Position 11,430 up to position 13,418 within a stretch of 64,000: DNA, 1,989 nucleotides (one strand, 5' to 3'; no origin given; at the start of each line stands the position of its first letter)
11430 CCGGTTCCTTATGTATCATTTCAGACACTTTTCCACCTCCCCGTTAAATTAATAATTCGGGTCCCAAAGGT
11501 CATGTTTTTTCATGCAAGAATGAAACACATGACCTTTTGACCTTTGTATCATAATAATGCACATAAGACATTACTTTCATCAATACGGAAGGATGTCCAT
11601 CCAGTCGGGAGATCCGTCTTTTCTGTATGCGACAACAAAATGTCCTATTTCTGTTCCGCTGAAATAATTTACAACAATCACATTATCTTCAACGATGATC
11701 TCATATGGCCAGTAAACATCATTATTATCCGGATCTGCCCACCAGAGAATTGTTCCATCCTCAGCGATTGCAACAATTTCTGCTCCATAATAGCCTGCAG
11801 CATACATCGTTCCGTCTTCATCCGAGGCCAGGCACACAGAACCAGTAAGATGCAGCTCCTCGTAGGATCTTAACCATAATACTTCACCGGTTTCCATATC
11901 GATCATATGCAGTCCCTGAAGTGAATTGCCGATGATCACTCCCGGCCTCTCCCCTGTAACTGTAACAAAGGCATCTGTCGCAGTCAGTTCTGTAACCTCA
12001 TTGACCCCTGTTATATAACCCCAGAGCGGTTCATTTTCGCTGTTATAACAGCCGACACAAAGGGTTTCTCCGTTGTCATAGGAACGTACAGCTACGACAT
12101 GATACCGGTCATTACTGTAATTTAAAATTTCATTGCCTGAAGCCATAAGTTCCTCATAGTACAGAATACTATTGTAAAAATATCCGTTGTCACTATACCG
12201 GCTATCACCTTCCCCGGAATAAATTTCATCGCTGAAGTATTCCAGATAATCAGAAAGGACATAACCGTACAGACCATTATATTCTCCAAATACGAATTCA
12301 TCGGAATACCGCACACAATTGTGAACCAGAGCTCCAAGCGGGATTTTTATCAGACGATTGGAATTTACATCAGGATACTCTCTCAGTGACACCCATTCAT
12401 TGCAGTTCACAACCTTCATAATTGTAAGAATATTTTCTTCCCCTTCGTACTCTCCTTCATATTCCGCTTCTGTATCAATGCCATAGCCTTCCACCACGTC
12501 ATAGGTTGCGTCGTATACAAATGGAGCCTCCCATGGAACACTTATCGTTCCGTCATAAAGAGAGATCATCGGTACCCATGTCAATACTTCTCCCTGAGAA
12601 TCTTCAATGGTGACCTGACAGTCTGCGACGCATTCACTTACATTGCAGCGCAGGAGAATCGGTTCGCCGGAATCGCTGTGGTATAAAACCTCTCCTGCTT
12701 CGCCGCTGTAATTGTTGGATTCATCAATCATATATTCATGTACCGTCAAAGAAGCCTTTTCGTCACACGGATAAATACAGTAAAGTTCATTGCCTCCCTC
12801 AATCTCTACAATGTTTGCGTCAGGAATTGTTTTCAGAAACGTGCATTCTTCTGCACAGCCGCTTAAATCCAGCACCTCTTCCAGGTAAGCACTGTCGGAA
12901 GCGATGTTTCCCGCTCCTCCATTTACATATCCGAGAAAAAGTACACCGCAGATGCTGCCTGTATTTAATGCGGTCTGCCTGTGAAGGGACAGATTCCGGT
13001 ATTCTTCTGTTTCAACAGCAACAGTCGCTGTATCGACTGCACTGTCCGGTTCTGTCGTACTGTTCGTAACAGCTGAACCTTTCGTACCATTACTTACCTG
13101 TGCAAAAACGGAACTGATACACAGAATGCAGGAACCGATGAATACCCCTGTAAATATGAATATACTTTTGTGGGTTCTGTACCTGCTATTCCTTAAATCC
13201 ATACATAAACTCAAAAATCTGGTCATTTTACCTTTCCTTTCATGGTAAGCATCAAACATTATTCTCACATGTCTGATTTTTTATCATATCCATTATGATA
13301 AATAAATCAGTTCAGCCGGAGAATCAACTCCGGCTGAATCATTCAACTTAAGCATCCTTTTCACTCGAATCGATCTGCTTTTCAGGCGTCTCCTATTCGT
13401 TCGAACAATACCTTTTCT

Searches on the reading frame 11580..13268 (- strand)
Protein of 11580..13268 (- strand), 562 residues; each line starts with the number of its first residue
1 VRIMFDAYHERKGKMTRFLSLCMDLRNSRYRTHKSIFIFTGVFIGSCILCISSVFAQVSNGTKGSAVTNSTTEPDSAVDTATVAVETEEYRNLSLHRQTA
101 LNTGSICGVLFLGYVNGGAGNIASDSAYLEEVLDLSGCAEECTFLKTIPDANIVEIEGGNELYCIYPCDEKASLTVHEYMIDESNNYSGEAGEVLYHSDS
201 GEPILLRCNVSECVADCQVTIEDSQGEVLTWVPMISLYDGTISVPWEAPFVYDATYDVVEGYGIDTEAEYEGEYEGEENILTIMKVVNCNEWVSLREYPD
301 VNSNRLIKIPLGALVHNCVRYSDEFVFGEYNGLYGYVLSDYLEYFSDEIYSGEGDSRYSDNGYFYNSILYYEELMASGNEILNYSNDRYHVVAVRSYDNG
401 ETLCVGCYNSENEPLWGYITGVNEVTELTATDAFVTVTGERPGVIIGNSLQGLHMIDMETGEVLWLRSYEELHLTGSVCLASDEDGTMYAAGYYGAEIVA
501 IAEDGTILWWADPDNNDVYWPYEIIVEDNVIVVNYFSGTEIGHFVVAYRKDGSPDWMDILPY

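Call 114: search_protein_families(library=pfam, proteins=[window:11580-13268:-], max_evalue=0.001)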
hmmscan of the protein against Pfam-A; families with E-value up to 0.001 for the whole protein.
window:11580-13268:- (562 aa): 1 family
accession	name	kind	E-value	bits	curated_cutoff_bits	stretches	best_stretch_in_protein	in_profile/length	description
PF13360.13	PQQ_2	-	2.3e-05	24.6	27.6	1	453-556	5-97/233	Outer membrane protein assembly factor BamB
